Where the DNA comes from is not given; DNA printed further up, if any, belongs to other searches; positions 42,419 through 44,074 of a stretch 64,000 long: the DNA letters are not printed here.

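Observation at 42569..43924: ParB/Noc-like protein with a ~180-aa acidic, proline-rich disordered insert and no ParA partner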

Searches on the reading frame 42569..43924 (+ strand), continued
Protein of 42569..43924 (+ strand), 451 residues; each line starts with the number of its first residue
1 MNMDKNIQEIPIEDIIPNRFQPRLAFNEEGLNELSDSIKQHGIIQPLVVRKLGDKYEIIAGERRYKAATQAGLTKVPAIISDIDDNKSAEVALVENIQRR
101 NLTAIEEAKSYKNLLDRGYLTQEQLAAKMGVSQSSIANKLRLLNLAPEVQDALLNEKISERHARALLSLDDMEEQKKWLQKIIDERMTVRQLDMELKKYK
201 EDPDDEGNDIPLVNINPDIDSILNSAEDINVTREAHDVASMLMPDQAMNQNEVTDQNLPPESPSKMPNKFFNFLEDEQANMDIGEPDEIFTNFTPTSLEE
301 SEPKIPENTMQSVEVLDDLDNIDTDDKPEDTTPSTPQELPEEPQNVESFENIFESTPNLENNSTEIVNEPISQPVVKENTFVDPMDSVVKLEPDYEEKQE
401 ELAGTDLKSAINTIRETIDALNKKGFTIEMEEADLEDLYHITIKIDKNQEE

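Call 28: find_related_loci(query=P0001, collection=genome_contigs, flank=10000)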
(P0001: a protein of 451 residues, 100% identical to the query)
Query P0001 (451 aa) in genome_contigs; peptide patterns used: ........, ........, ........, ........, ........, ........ (x = any residue, [..] = any of these).
117 stretches matched a pattern; 85 encode a relative of the query (tblastn E <= 1e-3); the best 80 are kept; 80 distinct loci.
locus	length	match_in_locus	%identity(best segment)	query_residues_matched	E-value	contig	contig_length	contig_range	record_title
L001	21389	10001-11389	67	1-440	0e+0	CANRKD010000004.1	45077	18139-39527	MAG: uncultured Bacilli bacterium isolate Lapin-022__bin46 genome assembly, contig: Lapin-022__NODE_778_length_45077_cov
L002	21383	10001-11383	70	1-448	0e+0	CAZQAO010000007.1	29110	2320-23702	MAG TPA_asm: uncultured Muribaculaceae bacterium isolate SRP314395_co1_23 genome assembly, contig: NODE_1259_length_2911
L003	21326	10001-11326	68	1-447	0e+0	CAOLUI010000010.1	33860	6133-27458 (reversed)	MAG TPA_asm: uncultured Bacilli bacterium isolate MGBC109233 genome assembly, contig: MGBC109233.10, whole genome shotgu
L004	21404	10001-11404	65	1-448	0e+0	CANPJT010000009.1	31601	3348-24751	MAG TPA_asm: uncultured Tenericutes bacterium isolate SRR15730548_bin.3_metawrap_v1.3_MAG genome assembly, contig: NODE.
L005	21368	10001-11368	66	1-448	8e-180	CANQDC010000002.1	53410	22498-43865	MAG: uncultured Bacilli bacterium isolate Lapin-005__bin63 genome assembly, contig: Lapin-005__NODE_743_length_53410_cov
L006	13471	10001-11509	60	1-440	5e-176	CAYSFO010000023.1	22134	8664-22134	MAG TPA_asm: uncultured Muribaculaceae bacterium isolate SRP199465_co1_282 genome assembly, contig: NODE_6118_length_221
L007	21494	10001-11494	60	1-447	2e-172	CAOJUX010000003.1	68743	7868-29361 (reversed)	MAG TPA_asm: uncultured Erysipelotrichaceae bacterium isolate SRR17684644_bin.2_metawrap_v1.3_MAG genome assembly, conti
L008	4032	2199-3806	57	1-448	1e-174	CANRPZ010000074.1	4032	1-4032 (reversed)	MAG: uncultured Bacilli bacterium isolate Lapin-017__bin52 genome assembly, contig: Lapin-017__NODE_20948_length_4032_co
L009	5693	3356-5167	66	1-448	6e-160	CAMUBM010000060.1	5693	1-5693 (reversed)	MAG TPA_asm: uncultured Tenericutes bacterium isolate SRR14038239_bin.83_metawrap_v1.3_MAG genome assembly, contig: NODE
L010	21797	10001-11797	80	1-448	9e-151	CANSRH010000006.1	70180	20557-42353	MAG TPA_asm: uncultured Tenericutes bacterium isolate SRR15510228_bin.30_metawrap_v1.3_MAG genome assembly, contig: NODE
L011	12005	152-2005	77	1-443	5e-146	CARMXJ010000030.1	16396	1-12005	MAG TPA_asm: uncultured Bacilli bacterium isolate MGBC128534 genome assembly, contig: MGBC128534.30, whole genome shotgu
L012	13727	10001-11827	76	1-448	2e-145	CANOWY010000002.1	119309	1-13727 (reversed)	MAG TPA_asm: uncultured Tenericutes bacterium isolate SRR15604582_bin.43_metawrap_v1.3_MAG genome assembly, contig: NODE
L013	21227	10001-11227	57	1-448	4e-145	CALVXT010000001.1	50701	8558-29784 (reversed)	MAG: uncultured Bacilli bacterium isolate BRZ_EG__bin5 genome assembly, contig: BRZ_EG__NODE_893_length_50701_cov_5.1803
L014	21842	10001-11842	70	1-448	6e-144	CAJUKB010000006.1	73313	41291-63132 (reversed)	MAG TPA_asm: uncultured Bacilli bacterium isolate MGBC143693 genome assembly, contig: MGBC143693.6, whole genome shotgun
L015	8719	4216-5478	55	1-448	1e-143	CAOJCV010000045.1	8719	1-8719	MAG TPA_asm: uncultured Tenericutes bacterium isolate SRR15604481_bin.54_metawrap_v1.3_MAG genome assembly, contig: NODE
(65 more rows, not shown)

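Call 30: search_protein_representatives(protein=window:42569-43921:+)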
Query: 451 residues. Proteins with E-value up to 0.001 (for the whole library): 87133; up to 1e-10: 47064; up to 1e-30: 8268. The best 150 are listed.
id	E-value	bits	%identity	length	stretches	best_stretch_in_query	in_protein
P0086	5.2e-151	519.9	59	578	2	1-383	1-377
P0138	6.3e-121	420.8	53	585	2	2-368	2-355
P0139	2.9e-120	418.7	51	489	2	1-355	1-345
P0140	1.7e-116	406.2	56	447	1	1-448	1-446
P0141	4.1e-115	401.7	55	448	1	1-448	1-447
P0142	1.2e-113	396.9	53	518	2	1-348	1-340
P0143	6.4e-112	391.2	55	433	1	1-447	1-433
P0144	2.8e-108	379.2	55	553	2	1-387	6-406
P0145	3.4e-108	378.9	55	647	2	1-256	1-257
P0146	4.8e-107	375.1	52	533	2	1-348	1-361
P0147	2.6e-106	372.7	52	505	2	1-343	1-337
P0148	2.7e-106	372.6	52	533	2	3-302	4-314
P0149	5.0e-106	371.8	84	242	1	1-222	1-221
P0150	1.6e-105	370.1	51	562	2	1-383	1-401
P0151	3.7e-105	368.9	51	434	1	1-448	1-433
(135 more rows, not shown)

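Call 32: predict_structure(alignment_id=A1)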
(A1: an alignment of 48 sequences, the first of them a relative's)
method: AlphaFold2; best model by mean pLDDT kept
length: 451 residues; sequences in the alignment: 48
mean_pLDDT: 69.1   pTM: 0.34
mean pLDDT of the five models: 69.1, 65.8, 65.6, 64.8, 64.7
residues with pLDDT >= 90: 85; 70-90: 167; 50-70: 77; < 50: 122
segments of 3 or more residues with pLDDT < 50: 1-3, 205-212, 246-262, 289-378
pLDDT, mean of each block of 10 residues (from residue 1): 64 86 76 91 87 87 91 90 69 82 88 89 91 90 89 87 90 93 90 89 52 56 62 64 50 37 55 64 52 37 36 37 35 35 34 36 37 47 68 78 78 92 89 87 80 45
secondary structure, 60 per line:
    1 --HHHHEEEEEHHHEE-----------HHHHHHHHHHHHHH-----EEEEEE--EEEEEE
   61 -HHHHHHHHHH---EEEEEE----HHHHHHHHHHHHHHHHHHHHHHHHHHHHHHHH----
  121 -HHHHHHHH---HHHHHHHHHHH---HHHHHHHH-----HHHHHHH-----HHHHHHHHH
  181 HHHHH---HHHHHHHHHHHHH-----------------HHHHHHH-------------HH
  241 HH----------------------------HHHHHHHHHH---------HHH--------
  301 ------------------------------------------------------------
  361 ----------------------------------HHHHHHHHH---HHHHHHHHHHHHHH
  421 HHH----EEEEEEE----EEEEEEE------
elements in order: H3-6 E7-11 H28-41 E47-52 E55-60 H62-71 E75-80 H85-116 H122-129 H133-143 H147-154 H160-166 H172-185 H189-201 H219-225 H239-242 H271-280 H395-403 H407-423 E428-434 E439-445
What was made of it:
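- Checked: It is confident for 1-201 and 395-445, where the C-terminus folds as helix-helix-strand-strand (call 32).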

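Call 61: fold_search(model_id=the predicted structure, library=pdb)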
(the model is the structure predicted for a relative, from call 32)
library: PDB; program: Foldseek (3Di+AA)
matches with E <= 10: 177; with E <= 0.001: 48
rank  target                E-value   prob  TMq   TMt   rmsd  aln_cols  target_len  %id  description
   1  7nfu_A                1.6e-20  1.00  0.22  0.44  15.0       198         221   53  Crystal structure of C-terminally truncated Geobacillus thermoleovorans nucleoid occlusion protein Noc (released 2021-02-17)
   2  7ol9_B                4.3e-20  1.00  0.22  0.46  13.0       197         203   50  Crystal structure of C-terminally truncated Bacillus subtilis nucleoid occlusion protein (Noc) complexed to the Noc-bi (released 2022-03-09)
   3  7ol9_A                7.3e-20  1.00  0.23  0.47  14.5       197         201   50  Crystal structure of C-terminally truncated Bacillus subtilis nucleoid occlusion protein (Noc) complexed to the Noc-bi (released 2022-03-09)
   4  7nfu_B                7.8e-20  1.00  0.22  0.45  15.0       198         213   53  Crystal structure of C-terminally truncated Geobacillus thermoleovorans nucleoid occlusion protein Noc (released 2021-02-17)
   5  7ng0                  5.3e-19  1.00  0.22  0.48  13.5       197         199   53  Crystal structure of N- and C-terminally truncated Geobacillus thermoleovorans nucleoid occlusion protein Noc (released 2021-02-17)
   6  7bnk_A                9.5e-19  1.00  0.22  0.47  14.0       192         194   44  Crystal structure of ParB from Myxococcus xanthus bound to CDP and Monothiophosphate (released 2021-09-08)
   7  7bnr_A                1.8e-18  1.00  0.22  0.48  14.0       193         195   44  Crystal structure of a ParB Q52A mutant from Myxococcus xanthus bound to CTPyS (released 2021-09-08)
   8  7bnk_B                3.3e-18  1.00  0.21  0.47  14.1       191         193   44  Crystal structure of ParB from Myxococcus xanthus bound to CDP and Monothiophosphate (released 2021-09-08)
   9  7o0n_A                7.7e-18  1.00  0.21  0.47  14.1       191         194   44  Crystal structure of a ParB E93A mutant from Myxococcus xanthus bound to CDP and monothiophosphate (released 2021-09-15)
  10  7bnr_B                1.0e-17  1.00  0.22  0.49  14.3       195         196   43  Crystal structure of a ParB Q52A mutant from Myxococcus xanthus bound to CTPyS (released 2021-09-08)
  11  6sdk_B                1.3e-17  1.00  0.21  0.46  14.1       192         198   45  Crystal structure of bacterial ParB dimer bound to CDP (released 2019-10-23)
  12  6sdk_A                2.0e-17  1.00  0.22  0.47  13.9       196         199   44  Crystal structure of bacterial ParB dimer bound to CDP (released 2019-10-23)
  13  6t1f_C                5.3e-16  1.00  0.20  0.45  18.2       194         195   40  Crystal structure of the C-terminally truncated chromosome-partitioning protein ParB from Caulobacter crescentus compl (released 2020-10-14)
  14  1vz0_C                1.1e-15  1.00  0.20  0.46  17.4       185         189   49  Chromosome segregation protein Spo0J from Thermus thermophilus (released 2004-07-19)
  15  1vz0_F                1.2e-15  1.00  0.20  0.47  17.5       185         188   49  Chromosome segregation protein Spo0J from Thermus thermophilus (released 2004-07-19)
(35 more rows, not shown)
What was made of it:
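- Closest known: KorB of plasmid RK2. Same: The fold match is E about 5e-11 (call 61).
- Foldseek's top five hits are Noc chains, just ahead of ParB (call 61).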
